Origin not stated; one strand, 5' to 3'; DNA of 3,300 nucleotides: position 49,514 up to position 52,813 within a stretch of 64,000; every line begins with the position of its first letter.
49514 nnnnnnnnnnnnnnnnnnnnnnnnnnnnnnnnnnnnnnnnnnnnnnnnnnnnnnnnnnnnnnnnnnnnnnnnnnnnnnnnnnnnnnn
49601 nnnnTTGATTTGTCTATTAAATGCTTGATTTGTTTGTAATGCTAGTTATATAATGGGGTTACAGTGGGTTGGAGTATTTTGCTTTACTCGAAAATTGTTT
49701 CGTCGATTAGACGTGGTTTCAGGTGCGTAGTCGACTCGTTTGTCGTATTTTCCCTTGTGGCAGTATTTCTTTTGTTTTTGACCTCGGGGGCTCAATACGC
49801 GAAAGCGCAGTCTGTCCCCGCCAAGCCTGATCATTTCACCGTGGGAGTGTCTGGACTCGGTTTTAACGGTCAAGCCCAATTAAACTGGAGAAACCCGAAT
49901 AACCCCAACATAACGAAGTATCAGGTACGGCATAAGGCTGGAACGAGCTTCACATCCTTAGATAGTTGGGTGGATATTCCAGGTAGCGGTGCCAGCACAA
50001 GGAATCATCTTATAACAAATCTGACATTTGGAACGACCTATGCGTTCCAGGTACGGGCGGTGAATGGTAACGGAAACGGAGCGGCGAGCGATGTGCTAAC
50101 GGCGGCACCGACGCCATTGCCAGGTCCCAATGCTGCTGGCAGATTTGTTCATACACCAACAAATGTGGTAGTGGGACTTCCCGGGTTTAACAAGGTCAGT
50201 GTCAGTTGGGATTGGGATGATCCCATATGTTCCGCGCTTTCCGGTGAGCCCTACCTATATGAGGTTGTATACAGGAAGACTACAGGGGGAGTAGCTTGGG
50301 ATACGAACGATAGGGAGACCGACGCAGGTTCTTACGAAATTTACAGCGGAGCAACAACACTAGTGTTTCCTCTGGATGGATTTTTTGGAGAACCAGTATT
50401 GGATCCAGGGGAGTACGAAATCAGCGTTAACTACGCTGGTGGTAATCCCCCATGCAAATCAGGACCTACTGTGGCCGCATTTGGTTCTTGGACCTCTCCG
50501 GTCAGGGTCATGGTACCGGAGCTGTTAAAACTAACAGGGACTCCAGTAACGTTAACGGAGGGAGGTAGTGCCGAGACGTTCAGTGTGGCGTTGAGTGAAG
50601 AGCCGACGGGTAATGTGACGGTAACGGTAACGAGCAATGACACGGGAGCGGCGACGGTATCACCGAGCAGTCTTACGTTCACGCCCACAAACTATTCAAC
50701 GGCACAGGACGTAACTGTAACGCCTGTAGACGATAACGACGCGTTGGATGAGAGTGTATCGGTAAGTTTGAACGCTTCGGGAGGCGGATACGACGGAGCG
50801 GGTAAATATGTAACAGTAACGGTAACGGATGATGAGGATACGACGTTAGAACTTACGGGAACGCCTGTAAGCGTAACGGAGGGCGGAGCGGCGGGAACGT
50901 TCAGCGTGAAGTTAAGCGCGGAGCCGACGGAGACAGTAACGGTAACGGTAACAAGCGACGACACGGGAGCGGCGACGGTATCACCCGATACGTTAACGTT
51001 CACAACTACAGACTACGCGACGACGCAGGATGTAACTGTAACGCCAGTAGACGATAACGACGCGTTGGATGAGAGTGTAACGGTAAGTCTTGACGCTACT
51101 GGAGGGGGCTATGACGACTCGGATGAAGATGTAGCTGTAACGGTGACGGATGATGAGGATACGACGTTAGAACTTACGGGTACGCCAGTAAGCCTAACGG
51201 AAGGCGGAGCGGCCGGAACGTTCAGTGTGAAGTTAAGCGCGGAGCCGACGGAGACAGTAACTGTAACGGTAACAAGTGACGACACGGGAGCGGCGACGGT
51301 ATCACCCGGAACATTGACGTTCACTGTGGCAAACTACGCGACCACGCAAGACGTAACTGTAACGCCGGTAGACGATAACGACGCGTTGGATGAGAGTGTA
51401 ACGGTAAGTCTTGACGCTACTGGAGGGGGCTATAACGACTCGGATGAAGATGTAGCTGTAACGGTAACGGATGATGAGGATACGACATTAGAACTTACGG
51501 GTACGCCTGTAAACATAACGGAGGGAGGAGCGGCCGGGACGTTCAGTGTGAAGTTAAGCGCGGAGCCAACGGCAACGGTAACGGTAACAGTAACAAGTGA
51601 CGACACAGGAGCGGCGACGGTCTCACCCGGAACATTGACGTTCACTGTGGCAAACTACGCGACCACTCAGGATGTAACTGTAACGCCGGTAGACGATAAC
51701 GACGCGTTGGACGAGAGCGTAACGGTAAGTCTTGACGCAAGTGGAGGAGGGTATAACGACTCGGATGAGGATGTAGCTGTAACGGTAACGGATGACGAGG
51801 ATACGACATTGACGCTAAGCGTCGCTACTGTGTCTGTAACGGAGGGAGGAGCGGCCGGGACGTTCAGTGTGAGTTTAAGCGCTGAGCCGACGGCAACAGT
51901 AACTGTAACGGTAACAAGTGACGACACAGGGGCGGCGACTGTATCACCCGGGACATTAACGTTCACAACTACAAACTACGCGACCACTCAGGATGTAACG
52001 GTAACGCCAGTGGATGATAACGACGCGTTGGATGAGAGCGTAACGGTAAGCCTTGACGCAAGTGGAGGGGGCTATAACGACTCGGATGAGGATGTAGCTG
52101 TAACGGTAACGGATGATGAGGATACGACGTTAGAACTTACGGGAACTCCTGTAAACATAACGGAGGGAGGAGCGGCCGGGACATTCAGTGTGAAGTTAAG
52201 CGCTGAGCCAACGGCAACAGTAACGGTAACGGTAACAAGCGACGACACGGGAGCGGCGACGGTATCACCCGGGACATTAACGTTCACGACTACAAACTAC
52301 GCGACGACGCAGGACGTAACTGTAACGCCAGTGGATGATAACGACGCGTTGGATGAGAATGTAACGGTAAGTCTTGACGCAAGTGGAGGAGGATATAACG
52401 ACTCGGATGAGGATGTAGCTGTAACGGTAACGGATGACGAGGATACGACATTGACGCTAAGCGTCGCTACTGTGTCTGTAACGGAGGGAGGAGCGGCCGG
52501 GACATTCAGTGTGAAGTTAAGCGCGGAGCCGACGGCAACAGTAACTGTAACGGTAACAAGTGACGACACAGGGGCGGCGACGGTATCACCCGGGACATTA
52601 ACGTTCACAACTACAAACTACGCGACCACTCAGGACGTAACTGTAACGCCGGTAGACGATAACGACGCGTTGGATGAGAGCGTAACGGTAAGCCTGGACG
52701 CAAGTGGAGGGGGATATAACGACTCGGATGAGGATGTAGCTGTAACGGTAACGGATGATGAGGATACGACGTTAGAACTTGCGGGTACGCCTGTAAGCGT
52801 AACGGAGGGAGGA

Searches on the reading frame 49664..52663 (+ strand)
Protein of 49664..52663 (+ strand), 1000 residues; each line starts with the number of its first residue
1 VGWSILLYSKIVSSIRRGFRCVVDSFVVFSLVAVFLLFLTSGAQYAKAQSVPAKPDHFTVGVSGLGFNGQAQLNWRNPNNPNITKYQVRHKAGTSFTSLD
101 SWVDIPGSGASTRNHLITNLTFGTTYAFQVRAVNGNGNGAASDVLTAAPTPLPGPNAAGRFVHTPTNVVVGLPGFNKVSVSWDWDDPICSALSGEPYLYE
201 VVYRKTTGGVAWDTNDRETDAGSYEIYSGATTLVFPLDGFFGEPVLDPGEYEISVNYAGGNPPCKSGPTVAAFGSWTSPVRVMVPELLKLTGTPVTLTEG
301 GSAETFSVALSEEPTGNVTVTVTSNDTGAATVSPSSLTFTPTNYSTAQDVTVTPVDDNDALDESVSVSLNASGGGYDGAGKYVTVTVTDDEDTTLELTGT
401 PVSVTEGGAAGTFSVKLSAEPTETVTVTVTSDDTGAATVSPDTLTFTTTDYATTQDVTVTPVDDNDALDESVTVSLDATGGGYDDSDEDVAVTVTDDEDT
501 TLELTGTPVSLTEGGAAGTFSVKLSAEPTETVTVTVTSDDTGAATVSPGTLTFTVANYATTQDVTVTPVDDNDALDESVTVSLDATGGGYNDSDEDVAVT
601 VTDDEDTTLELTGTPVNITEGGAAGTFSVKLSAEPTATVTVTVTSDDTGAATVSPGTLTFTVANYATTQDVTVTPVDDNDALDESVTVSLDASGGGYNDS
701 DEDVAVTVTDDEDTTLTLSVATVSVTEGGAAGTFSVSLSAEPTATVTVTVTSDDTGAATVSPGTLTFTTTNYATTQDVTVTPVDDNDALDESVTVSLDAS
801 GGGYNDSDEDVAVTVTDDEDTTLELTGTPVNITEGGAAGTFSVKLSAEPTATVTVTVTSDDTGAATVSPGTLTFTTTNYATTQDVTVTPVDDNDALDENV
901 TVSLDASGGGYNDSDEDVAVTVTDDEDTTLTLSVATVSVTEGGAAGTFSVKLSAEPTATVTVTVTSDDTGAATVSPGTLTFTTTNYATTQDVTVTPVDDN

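Call 65: search_protein_families(library=pfam, proteins=[window:49664-52663:+], max_evalue=0.001)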
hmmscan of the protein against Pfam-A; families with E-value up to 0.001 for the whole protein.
window:49664-52663:+ (1000 aa): 3 families
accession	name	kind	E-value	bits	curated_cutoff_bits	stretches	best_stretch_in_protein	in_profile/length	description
PF00041.27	fn3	-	2.1e-10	41.1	25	1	71-146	16-82/84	Fibronectin type III domain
PF17766.7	fn3_6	-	2.3e-10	41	26.4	0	419-464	29-74/99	Fibronectin type-III domain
PF16397.10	DUF5006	-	2.5e-09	37.1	34.1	0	573-666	113-208/263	Domain of unknown function (DUF5006)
